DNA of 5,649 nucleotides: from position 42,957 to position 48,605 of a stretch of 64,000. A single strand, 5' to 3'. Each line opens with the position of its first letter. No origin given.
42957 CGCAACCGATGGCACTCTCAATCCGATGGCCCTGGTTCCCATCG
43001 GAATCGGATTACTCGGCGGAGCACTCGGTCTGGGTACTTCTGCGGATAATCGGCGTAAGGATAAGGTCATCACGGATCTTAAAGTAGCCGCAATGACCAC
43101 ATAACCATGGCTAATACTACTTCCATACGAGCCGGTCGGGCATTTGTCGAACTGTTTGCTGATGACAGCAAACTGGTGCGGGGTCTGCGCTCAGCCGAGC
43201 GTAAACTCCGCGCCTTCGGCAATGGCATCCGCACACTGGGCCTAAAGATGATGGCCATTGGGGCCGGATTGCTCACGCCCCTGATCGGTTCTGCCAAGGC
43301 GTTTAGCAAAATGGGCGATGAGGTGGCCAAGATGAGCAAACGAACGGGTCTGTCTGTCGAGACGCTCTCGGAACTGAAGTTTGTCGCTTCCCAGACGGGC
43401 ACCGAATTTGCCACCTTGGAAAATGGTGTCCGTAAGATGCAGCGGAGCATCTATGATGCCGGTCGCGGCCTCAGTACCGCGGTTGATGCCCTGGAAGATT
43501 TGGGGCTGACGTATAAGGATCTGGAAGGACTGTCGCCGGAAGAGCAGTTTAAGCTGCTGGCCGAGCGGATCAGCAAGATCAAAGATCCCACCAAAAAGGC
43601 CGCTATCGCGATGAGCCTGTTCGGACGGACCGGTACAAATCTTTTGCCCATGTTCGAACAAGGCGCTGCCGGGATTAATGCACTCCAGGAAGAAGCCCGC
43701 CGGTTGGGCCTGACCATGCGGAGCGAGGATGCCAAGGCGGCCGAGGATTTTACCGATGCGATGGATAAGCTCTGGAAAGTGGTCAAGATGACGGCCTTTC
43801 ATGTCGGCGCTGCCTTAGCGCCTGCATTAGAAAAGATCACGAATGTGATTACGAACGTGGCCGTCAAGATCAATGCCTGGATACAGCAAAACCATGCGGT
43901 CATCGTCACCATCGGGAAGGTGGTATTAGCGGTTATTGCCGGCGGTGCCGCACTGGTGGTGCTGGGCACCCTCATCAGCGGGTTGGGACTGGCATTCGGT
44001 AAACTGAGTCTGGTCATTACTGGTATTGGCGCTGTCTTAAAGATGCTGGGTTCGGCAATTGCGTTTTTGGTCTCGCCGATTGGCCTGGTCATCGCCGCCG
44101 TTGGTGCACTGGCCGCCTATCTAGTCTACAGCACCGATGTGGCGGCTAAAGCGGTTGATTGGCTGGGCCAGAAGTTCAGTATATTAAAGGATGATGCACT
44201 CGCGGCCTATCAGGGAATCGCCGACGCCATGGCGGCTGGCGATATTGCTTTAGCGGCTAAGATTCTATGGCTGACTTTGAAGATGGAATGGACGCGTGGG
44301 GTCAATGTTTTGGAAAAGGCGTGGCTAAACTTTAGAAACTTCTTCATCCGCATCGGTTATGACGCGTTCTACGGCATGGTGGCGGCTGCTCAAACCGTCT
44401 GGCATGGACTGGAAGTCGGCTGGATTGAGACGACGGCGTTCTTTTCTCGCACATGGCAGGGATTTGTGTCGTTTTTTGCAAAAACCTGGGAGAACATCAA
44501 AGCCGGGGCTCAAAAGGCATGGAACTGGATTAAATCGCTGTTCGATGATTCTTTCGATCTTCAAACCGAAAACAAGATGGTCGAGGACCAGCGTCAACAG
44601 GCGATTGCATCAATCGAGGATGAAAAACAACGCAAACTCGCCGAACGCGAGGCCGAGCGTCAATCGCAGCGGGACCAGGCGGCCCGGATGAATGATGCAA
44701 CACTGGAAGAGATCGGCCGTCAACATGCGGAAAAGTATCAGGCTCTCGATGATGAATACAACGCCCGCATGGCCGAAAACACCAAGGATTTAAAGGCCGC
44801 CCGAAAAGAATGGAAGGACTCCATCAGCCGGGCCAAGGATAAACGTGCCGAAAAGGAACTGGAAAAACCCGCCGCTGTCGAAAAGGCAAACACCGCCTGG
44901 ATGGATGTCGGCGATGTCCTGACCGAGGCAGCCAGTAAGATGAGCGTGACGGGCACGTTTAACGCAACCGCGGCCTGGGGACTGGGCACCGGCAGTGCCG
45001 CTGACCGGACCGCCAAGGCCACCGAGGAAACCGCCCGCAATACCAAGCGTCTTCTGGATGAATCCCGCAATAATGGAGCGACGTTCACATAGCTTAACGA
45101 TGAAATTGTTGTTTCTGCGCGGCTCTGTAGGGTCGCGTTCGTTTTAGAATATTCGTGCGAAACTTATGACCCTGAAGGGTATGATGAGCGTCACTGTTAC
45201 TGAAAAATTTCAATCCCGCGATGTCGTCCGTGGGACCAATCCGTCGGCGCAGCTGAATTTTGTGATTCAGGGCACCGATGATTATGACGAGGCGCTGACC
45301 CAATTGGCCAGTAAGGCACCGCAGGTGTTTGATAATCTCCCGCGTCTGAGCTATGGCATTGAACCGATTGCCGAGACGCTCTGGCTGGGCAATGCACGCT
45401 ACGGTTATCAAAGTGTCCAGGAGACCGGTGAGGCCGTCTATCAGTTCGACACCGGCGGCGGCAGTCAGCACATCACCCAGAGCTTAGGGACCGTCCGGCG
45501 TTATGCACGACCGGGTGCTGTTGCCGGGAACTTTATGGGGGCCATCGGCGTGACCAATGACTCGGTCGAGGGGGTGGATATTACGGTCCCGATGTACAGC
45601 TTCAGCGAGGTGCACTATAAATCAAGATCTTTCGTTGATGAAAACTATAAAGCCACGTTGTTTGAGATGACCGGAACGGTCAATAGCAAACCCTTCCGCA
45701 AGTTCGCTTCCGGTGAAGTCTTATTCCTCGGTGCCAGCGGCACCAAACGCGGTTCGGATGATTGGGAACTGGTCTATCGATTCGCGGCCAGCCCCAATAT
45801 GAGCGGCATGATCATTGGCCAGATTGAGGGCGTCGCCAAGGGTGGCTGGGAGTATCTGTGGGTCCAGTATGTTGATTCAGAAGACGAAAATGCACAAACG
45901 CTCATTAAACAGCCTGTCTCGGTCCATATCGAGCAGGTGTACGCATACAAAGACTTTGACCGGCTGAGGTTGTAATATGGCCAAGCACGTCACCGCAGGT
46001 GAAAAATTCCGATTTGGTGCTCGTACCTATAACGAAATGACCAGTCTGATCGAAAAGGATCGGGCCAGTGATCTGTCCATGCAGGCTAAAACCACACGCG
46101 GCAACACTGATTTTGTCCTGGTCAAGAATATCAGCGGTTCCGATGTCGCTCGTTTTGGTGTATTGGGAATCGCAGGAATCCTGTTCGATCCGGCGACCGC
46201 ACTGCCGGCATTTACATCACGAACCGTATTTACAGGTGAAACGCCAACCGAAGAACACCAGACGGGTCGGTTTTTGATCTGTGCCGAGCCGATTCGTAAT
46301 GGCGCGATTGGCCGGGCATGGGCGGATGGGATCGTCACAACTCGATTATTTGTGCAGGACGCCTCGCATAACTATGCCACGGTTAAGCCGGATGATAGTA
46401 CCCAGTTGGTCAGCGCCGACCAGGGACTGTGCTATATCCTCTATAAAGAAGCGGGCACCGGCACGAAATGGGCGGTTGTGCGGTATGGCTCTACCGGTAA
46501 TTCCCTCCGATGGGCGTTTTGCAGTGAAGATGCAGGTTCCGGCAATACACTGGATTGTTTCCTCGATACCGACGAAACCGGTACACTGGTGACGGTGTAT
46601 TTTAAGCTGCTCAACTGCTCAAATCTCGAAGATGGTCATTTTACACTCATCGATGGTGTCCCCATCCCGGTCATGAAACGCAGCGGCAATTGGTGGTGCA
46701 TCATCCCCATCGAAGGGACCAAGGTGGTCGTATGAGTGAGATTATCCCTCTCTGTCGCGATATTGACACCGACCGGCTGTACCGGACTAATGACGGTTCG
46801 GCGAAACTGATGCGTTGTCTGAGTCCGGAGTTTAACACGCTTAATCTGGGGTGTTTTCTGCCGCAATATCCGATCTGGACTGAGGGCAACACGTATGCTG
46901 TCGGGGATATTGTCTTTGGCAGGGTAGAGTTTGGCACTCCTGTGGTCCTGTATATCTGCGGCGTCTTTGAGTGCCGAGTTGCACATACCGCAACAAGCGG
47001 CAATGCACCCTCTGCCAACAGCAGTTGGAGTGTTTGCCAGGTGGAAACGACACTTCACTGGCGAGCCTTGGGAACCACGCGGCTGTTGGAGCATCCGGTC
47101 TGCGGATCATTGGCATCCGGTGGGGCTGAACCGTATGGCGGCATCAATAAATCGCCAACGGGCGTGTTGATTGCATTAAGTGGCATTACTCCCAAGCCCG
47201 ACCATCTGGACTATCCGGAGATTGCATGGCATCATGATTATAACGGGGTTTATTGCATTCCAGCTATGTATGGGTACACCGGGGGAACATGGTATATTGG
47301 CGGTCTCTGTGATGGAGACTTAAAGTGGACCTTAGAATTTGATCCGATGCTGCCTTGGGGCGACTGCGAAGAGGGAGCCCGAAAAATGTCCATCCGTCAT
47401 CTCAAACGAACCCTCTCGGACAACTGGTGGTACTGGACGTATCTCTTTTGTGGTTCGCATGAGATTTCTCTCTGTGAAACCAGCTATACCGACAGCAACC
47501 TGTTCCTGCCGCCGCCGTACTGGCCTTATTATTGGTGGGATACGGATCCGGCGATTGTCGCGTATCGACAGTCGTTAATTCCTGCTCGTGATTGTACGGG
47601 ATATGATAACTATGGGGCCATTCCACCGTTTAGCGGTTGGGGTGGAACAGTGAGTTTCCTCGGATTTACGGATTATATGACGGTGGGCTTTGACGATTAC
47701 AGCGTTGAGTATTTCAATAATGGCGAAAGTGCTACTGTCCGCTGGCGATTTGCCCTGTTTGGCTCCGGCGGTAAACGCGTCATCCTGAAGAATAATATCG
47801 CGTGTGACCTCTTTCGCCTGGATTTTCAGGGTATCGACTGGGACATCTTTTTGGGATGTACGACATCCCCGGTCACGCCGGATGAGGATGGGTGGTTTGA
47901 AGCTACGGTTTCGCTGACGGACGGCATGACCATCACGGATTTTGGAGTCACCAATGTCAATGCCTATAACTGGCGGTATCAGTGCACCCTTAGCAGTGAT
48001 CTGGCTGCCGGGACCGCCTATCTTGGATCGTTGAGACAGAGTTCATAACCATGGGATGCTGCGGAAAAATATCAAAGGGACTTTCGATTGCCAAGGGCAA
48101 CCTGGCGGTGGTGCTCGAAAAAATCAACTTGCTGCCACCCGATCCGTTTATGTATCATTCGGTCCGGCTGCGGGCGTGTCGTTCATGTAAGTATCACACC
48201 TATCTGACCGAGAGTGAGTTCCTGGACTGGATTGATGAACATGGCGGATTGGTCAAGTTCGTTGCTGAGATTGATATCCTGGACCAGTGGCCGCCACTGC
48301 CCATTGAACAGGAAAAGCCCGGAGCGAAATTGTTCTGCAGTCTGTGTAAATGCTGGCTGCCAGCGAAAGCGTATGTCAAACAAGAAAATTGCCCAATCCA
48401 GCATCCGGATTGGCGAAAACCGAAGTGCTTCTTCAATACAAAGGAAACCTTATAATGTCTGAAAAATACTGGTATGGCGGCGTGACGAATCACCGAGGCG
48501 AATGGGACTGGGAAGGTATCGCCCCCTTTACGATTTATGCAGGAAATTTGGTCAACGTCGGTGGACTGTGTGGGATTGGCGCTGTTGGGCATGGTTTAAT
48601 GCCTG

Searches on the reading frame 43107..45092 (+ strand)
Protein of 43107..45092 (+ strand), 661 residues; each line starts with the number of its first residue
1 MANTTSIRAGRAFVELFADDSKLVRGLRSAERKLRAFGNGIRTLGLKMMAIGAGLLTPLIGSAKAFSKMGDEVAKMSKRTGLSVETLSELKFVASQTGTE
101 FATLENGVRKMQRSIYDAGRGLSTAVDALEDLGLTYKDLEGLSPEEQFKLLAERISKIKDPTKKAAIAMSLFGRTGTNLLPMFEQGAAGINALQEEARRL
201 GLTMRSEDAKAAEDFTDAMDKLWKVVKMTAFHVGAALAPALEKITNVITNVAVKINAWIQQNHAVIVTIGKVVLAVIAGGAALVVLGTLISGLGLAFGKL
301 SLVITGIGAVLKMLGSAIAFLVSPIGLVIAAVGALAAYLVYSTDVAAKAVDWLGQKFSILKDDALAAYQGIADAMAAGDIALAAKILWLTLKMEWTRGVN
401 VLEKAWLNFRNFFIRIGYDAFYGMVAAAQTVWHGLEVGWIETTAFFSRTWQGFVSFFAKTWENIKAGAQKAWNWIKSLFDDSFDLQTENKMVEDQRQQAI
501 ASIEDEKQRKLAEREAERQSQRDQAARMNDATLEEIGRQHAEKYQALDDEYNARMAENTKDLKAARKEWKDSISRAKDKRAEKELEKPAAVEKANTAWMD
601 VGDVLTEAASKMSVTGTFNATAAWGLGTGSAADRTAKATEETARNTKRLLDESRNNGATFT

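Call 86: search_protein_families(library=phrogs, proteins=[window:43107-45092:+], max_evalue=0.001)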
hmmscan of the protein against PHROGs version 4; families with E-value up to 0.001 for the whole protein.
window:43107-45092:+ (661 aa): 21 families
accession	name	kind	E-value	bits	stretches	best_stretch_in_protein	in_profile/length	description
phrog_8462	-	tail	9.1e-45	154.5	1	24-545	26-527/672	tail length tape measure protein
phrog_9483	-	tail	6e-40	138.4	1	14-337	9-334/657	tail length tape measure protein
phrog_8125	-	tail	8.1e-40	138.4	1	27-551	51-533/578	tail length tape measure protein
phrog_13338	-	unknown function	8.1e-37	127.9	1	68-345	62-303/903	-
phrog_2276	-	tail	2.3e-28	100.3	1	30-511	63-475/673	tail length tape measure protein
phrog_3981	-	tail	1.6e-22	81.3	1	22-480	31-451/584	tail length tape measure protein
phrog_1272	-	tail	1.2e-21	77.2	1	69-484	385-865/1606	tail length tape measure protein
phrog_2854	-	tail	3.6e-21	76.6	1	14-338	11-314/855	tail length tape measure protein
phrog_28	-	tail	2.5e-20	73.7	1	107-341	444-674/1228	tail length tape measure protein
phrog_991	-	tail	1e-18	67.4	1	61-639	393-819/1966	tail length tape measure protein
phrog_22443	-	unknown function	4.3e-18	65.9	1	45-295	39-295/1064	-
phrog_58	-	tail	5.5e-18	65.8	1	30-482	294-793/1544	tail length tape measure protein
phrog_3654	-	unknown function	3.6e-17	63.6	1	18-521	101-526/577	-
phrog_9570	-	tail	9e-16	58.9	1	43-265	72-297/689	tail length tape measure protein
phrog_1533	-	tail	1.7e-13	50.1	1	125-367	428-679/1688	tail length tape measure protein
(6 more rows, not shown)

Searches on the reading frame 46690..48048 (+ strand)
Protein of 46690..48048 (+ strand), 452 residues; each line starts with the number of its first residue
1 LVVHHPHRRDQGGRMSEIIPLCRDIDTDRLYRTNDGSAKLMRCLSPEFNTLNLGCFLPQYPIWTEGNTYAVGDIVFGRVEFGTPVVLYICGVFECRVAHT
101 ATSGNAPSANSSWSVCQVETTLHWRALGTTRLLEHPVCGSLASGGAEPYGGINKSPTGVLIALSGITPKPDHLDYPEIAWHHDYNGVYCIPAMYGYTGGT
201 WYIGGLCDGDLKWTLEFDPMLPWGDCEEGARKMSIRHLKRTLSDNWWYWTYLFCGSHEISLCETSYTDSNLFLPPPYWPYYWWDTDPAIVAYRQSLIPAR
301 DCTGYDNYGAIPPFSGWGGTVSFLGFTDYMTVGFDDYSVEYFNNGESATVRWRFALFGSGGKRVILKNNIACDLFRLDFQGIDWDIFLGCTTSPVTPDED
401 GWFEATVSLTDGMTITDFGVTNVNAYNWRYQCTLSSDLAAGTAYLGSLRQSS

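Call 10: search_protein_families(library=pfam, proteins=[window:46690-48048:+], max_evalue=0.01)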
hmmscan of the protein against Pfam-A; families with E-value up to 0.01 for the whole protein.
window:46690-48048:+ (452 aa): 1 family
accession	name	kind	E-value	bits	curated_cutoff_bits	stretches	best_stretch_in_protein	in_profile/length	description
PF02839.19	CBM_5_12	-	0.0028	18.1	26.2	0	63-75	2-14/44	Carbohydrate-binding module family 5/12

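Call 11: search_protein_families(library=phrogs, proteins=[window:46690-48048:+], max_evalue=0.01)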
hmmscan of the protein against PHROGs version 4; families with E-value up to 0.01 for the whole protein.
window:46690-48048:+ (452 aa): 0 families

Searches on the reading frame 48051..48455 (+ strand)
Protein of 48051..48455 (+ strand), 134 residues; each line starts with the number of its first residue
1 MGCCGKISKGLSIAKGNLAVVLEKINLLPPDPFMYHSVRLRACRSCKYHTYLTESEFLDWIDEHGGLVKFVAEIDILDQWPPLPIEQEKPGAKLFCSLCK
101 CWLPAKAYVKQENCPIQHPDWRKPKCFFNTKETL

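Call 10: search_protein_families(library=pfam, proteins=[window:48051-48455:+], max_evalue=0.01)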
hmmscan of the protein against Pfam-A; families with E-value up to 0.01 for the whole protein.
window:48051-48455:+ (134 aa): 0 families

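Call 11: search_protein_families(library=phrogs, proteins=[window:48051-48455:+], max_evalue=0.01)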
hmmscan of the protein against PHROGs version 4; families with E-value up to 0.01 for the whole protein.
window:48051-48455:+ (134 aa): 1 family
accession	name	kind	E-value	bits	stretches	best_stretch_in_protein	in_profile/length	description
phrog_13558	-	unknown function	3.6e-05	24.7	1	95-117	44-66/69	-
